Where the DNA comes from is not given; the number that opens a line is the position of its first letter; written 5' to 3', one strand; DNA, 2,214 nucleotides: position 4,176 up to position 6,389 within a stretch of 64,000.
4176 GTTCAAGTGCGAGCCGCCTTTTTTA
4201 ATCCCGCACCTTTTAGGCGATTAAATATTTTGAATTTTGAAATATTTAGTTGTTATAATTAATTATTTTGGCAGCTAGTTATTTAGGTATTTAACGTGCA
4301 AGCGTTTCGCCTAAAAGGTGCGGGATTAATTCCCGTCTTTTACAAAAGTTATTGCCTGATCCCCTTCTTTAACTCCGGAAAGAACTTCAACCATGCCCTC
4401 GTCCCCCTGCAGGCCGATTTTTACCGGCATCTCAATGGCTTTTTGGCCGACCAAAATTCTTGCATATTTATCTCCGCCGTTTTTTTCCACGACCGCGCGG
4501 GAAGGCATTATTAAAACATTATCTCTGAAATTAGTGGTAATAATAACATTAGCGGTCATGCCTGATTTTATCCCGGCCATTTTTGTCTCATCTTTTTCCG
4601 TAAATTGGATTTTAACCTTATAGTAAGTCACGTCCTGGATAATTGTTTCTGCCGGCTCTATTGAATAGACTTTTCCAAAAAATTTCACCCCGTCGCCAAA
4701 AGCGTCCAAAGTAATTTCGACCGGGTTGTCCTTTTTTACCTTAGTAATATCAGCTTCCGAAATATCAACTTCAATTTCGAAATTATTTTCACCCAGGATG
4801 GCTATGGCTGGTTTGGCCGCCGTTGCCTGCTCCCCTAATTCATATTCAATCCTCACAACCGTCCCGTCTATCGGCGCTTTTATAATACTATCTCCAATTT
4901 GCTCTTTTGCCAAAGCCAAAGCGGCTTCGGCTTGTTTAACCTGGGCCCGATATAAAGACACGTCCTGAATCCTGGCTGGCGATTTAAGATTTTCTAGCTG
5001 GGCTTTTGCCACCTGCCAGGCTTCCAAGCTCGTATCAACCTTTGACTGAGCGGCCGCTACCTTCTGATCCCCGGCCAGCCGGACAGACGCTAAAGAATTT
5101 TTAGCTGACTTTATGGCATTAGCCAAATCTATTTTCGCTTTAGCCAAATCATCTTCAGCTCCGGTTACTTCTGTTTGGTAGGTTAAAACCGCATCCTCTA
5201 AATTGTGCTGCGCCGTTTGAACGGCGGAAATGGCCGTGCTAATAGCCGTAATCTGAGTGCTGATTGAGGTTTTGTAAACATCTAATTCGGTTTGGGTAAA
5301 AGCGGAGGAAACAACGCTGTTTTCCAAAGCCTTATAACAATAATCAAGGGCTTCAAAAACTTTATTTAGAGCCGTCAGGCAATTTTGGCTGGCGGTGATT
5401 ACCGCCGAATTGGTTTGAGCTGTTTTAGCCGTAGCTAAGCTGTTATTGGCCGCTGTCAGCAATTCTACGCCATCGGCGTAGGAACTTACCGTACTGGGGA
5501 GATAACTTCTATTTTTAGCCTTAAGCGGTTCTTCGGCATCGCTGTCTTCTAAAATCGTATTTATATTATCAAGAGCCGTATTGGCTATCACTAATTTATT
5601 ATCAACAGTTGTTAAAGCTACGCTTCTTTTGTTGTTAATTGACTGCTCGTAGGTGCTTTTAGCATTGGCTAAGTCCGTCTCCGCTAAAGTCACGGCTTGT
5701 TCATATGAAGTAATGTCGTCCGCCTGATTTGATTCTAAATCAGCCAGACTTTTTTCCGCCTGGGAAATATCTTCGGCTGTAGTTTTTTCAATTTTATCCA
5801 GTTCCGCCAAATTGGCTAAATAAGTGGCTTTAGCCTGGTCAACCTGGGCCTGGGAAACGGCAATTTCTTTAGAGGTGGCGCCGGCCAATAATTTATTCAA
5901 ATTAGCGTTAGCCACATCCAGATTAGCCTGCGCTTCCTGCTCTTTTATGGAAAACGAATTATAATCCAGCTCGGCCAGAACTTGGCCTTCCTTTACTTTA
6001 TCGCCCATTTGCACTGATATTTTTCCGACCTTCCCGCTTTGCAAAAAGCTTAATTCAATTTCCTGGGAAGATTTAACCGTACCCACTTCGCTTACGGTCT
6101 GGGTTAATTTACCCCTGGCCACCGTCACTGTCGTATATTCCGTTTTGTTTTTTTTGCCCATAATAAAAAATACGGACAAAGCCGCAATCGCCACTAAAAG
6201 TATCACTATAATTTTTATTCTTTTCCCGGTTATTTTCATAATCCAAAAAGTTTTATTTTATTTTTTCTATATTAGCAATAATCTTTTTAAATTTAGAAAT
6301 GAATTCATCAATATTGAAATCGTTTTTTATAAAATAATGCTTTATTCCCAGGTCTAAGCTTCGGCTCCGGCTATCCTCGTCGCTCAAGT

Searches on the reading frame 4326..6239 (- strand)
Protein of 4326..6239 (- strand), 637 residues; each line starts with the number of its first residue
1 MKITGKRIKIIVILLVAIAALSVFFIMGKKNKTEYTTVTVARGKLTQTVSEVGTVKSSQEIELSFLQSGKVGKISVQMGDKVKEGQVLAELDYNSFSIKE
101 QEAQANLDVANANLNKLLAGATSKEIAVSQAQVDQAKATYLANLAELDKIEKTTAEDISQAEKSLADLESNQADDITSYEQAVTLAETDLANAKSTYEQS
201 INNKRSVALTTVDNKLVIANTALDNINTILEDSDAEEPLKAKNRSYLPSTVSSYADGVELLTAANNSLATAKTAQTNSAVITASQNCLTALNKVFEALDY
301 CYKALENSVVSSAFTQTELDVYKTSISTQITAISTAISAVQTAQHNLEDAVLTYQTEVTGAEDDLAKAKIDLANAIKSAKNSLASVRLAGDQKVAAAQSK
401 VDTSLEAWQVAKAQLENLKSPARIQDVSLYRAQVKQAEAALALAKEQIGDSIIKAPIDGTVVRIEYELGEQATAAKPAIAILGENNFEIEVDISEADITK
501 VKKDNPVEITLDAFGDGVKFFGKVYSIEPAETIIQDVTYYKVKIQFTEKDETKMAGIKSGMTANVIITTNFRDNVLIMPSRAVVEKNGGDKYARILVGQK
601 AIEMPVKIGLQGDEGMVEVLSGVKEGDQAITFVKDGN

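Call 45: search_protein_families(library=pfam, proteins=[window:4326-6239:-], max_evalue=1)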
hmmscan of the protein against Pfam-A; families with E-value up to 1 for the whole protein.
window:4326-6239:- (637 aa): 10 families
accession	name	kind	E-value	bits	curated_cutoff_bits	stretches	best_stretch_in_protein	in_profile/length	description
PF13437.12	HlyD_3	-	7.5e-14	52.8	22.2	1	453-553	2-99/106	HlyD family secretion protein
PF16576.10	HlyD_D23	-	6.3e-10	39.1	30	2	417-530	79-187/214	Barrel-sandwich domain of CusB or HlyD membrane-fusion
PF13533.13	Biotin_lipoyl_2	-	5.6e-07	29.7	29.8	1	62-92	2-32/32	Biotin-lipoyl like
PF00364.28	Biotin_lipoyl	-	5.1e-05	23.5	22.1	1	47-91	31-73/73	Biotin-requiring enzyme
PF13375.12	RnfC_N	-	0.00021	21.7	25.6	1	41-92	10-62/101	RnfC Barrel sandwich hybrid domain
PF01551.29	Peptidase_M23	-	0.031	14.9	28.7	0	70-92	51-73/96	Peptidase family M23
PF00358.26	PTS_EIIA_1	-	0.039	14.1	27.2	1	69-102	81-114/127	phosphoenolpyruvate-dependent sugar phosphotransferase system, EIIA 1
PF00529.27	CusB_dom_1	-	0.18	12.5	26.5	1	341-568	12-88/89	Cation efflux system protein CusB domain 1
PF18597.7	SH3_19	-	0.23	11.8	25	1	243-262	10-29/52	Myosin X N-terminal SH3 domain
PF02050.21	FliJ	-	0.54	10.9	28.4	1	122-179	64-121/123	Flagellar FliJ protein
